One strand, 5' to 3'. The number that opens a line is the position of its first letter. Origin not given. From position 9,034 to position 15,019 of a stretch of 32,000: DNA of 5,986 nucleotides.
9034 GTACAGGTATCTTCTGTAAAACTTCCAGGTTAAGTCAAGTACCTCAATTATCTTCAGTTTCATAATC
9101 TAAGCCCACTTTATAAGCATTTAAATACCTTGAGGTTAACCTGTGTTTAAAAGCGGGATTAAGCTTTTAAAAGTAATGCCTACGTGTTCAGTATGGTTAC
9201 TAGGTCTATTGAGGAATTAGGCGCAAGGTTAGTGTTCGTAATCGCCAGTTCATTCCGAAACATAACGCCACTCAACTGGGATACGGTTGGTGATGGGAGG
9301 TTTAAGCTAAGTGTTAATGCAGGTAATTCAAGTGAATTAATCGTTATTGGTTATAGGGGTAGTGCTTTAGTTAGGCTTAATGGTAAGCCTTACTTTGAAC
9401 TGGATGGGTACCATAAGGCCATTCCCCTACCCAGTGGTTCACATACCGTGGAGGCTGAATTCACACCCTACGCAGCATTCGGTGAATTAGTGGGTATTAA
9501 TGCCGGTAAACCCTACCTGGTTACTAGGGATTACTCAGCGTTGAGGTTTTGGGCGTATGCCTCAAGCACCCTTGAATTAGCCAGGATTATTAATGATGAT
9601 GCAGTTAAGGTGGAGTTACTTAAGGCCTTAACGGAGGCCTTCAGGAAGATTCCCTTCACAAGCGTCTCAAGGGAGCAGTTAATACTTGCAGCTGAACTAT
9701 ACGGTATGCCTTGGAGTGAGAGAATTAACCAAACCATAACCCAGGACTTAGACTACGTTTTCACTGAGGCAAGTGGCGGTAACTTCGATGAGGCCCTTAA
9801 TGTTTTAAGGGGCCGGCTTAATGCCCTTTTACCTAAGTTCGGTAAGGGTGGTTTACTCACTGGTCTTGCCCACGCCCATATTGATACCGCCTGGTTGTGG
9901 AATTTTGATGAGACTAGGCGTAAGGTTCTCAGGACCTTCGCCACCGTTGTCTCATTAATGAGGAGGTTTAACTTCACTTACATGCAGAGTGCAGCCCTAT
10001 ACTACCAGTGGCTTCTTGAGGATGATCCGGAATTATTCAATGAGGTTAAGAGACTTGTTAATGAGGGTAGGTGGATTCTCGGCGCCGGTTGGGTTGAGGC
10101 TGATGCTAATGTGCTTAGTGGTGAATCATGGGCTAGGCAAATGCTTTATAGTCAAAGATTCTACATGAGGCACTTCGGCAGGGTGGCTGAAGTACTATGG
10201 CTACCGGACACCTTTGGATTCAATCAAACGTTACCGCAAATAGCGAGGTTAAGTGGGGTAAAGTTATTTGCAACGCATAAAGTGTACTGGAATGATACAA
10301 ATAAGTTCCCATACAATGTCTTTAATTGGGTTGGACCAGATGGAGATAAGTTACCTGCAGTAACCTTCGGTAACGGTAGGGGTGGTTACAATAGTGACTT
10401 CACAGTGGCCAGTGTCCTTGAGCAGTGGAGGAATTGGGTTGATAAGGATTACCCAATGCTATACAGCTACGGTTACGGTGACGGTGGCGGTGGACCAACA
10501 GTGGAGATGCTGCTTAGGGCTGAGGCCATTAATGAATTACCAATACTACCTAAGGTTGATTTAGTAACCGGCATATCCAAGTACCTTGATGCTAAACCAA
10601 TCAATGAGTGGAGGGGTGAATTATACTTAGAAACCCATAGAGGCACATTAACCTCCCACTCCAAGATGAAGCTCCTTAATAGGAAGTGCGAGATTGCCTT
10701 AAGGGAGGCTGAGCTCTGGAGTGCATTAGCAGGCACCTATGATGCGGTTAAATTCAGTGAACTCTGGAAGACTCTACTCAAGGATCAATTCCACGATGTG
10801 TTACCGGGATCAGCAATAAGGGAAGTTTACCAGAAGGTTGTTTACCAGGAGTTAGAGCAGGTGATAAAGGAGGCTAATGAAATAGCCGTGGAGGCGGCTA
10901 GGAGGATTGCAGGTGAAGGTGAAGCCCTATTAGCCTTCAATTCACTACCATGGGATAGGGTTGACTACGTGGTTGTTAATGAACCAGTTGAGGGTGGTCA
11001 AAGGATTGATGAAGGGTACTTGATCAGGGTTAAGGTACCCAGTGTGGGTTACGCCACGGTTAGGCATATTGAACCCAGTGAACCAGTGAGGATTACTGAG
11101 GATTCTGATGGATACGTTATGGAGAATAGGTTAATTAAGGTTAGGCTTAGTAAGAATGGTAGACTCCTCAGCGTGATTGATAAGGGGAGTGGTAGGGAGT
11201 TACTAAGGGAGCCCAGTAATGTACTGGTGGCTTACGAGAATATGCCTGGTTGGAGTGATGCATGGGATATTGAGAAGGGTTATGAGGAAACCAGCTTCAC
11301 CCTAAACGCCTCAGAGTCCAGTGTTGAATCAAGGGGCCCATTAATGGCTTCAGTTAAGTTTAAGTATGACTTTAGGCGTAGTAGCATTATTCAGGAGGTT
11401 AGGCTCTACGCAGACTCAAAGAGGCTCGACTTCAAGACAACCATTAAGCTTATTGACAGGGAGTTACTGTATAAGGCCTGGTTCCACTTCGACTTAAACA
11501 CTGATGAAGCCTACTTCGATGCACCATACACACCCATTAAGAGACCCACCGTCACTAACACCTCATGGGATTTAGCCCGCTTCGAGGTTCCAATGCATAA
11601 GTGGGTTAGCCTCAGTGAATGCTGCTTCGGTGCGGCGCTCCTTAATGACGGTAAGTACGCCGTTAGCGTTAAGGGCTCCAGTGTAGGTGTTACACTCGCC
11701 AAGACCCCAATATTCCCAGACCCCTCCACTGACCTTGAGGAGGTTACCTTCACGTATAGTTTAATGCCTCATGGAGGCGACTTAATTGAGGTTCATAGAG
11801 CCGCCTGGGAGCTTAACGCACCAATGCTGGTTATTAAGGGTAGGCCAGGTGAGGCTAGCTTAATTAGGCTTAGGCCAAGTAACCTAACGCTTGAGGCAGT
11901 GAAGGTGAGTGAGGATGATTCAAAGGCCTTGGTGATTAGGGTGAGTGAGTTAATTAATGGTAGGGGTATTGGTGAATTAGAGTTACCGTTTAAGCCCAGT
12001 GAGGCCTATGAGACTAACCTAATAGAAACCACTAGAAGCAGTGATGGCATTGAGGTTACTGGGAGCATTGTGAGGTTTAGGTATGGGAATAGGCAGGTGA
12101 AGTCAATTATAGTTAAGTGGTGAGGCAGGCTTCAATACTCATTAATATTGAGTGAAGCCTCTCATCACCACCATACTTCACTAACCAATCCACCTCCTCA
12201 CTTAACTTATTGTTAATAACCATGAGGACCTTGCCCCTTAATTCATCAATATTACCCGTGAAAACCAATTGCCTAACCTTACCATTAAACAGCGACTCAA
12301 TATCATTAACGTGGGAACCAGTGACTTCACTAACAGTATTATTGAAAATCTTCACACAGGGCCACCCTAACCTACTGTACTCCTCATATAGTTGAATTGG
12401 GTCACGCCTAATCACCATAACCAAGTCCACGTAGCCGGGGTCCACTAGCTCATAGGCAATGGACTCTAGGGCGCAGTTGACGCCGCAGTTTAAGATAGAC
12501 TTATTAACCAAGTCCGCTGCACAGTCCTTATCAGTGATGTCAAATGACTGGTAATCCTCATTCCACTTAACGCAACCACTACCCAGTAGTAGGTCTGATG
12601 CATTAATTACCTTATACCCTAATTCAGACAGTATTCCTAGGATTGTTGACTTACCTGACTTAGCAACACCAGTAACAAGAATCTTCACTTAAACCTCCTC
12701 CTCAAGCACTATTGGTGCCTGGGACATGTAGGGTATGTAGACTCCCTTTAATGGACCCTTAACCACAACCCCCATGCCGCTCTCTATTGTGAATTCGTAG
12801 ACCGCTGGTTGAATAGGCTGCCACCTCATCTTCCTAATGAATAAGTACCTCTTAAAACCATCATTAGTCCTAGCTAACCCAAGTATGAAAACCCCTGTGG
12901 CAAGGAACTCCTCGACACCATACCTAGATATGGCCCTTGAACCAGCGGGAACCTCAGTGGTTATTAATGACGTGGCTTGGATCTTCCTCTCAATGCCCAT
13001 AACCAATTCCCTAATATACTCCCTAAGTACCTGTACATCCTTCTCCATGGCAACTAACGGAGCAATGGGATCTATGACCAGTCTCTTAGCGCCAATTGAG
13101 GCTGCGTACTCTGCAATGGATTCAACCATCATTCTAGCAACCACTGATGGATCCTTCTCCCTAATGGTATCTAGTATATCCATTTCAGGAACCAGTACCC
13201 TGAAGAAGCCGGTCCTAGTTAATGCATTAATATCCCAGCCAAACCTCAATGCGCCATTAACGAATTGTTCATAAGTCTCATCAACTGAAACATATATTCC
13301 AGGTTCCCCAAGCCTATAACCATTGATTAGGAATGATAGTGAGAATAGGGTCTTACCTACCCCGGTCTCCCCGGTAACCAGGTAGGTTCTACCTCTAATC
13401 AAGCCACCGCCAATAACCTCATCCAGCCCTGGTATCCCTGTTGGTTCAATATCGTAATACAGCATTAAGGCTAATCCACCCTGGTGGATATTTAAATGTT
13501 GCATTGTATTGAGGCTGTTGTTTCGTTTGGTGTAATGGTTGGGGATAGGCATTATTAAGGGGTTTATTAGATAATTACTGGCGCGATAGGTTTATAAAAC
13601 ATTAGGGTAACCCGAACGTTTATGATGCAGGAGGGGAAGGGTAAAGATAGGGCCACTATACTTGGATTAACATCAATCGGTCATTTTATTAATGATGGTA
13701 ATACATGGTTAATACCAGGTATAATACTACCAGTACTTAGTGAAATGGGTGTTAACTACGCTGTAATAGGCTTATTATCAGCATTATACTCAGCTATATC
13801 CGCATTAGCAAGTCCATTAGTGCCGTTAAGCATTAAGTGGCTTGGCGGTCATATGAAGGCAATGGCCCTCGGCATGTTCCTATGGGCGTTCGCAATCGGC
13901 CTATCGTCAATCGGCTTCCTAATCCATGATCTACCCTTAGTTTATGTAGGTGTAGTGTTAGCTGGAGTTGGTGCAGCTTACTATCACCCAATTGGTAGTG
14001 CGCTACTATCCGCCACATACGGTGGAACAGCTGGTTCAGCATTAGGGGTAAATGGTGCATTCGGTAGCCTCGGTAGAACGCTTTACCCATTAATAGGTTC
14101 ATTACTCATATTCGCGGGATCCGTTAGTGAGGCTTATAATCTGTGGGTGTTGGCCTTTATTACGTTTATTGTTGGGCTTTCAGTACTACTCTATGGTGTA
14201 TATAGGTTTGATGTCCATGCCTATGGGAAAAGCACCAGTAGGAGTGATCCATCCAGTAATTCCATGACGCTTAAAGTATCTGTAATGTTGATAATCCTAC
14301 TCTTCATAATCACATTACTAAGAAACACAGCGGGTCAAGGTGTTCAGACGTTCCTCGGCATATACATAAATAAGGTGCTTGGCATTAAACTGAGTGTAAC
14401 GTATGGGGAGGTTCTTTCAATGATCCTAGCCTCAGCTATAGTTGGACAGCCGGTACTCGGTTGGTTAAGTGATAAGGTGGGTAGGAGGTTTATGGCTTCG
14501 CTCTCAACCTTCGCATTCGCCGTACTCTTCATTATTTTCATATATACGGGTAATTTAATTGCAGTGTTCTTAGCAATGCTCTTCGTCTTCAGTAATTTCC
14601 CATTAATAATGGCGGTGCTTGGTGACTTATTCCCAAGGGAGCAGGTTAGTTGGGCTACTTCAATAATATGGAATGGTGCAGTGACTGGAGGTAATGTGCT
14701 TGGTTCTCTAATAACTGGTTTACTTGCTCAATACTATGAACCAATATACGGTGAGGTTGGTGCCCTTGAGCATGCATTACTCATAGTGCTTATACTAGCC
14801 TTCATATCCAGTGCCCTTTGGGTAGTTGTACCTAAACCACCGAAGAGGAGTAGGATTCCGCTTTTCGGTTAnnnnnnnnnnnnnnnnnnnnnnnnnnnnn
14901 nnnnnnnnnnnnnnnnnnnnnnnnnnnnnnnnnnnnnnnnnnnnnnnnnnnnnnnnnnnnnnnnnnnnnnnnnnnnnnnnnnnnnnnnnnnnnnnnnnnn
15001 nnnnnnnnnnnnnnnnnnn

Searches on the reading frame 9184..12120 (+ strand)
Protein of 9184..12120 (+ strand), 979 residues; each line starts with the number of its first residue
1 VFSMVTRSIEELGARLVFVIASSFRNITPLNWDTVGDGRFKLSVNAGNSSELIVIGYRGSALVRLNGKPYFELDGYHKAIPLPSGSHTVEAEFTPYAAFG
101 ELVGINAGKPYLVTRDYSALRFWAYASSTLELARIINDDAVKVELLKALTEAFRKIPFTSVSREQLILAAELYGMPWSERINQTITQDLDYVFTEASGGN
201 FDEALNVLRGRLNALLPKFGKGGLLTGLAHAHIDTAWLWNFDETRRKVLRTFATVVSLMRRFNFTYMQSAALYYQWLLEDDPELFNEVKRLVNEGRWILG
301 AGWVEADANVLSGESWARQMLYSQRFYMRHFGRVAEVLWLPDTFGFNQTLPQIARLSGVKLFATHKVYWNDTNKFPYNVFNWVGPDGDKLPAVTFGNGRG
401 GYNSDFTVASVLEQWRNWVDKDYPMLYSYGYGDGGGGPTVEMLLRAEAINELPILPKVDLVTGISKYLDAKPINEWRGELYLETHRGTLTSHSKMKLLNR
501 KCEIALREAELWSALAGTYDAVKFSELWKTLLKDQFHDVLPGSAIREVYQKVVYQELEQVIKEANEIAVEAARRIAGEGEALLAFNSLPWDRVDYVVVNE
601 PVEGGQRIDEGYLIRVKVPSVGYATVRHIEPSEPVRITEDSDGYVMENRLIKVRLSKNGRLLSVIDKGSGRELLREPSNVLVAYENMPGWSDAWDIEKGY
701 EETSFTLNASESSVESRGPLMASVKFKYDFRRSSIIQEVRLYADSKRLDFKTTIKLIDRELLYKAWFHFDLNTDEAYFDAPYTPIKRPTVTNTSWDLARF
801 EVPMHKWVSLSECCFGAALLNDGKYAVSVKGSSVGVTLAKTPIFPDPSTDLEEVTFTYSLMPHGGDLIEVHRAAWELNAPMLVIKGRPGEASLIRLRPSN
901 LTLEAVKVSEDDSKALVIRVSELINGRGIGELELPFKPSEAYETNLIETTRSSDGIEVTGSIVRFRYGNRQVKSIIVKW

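Call 25: search_protein_families(library=pfam, proteins=[window:9184-12120:+], max_evalue=0.00001)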
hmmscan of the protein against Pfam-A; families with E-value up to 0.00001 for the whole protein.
window:9184-12120:+ (979 aa): 4 families
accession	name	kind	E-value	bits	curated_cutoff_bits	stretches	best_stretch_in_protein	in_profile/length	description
PF01074.27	Glyco_hydro_38N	-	1.2e-71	241.7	25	1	227-470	4-254/270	Glycosyl hydrolases family 38 N-terminal domain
PF07748.19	Glyco_hydro_38C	-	3.1e-58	197.9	25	1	646-848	1-206/206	Glycosyl hydrolases family 38 C-terminal domain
PF09261.16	Alpha-mann_mid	-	2.1e-25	89.1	31.1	1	483-575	1-96/96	Alpha mannosidase middle domain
PF17677.7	Glyco_hydro38C2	-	4.3e-08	33.6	22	1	900-951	1-51/72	Glycosyl hydrolases family 38 C-terminal beta sandwich domain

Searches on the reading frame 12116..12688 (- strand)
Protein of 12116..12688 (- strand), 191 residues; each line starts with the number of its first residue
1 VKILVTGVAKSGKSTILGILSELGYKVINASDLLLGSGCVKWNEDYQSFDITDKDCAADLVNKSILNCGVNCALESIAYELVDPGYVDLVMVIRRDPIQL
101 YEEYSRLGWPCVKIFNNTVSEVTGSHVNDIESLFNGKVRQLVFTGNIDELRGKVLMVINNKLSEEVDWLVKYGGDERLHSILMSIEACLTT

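Call 25: search_protein_families(library=pfam, proteins=[window:12116-12688:-], max_evalue=0.00001)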
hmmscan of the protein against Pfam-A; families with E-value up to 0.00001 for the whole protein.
window:12116-12688:- (191 aa): 1 family
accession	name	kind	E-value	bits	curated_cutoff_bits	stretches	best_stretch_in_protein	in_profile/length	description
PF13238.12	AAA_18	-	1.7e-20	74.2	29.4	1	3-122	1-126/128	AAA domain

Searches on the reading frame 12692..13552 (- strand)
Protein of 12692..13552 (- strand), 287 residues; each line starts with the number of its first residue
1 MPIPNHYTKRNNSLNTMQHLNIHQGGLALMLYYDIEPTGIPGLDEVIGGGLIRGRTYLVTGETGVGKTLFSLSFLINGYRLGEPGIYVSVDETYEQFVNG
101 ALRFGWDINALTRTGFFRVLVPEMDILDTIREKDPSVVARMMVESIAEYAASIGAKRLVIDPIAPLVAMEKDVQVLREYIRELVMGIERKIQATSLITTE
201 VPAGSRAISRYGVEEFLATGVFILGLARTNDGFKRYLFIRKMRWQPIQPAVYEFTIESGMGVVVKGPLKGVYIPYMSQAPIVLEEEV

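Call 25: search_protein_families(library=pfam, proteins=[window:12692-13552:-], max_evalue=0.00001)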
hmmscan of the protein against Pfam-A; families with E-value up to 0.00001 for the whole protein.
window:12692-13552:- (287 aa): 1 family
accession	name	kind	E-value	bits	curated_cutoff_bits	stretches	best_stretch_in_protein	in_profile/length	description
PF06745.19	ATPase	-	1.8e-64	217.8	26.6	1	37-265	2-227/231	KaiC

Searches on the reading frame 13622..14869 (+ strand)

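Call 25: search_protein_families(library=pfam, proteins=[window:13622-14869:+], max_evalue=0.00001)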
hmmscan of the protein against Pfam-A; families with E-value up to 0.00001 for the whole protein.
window:13622-14869:+ (416 aa): 1 family
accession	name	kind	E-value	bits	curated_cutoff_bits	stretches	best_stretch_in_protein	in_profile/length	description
PF07690.21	MFS_1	-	1.7e-33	116.5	33.4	2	18-260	2-240/347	Major Facilitator Superfamily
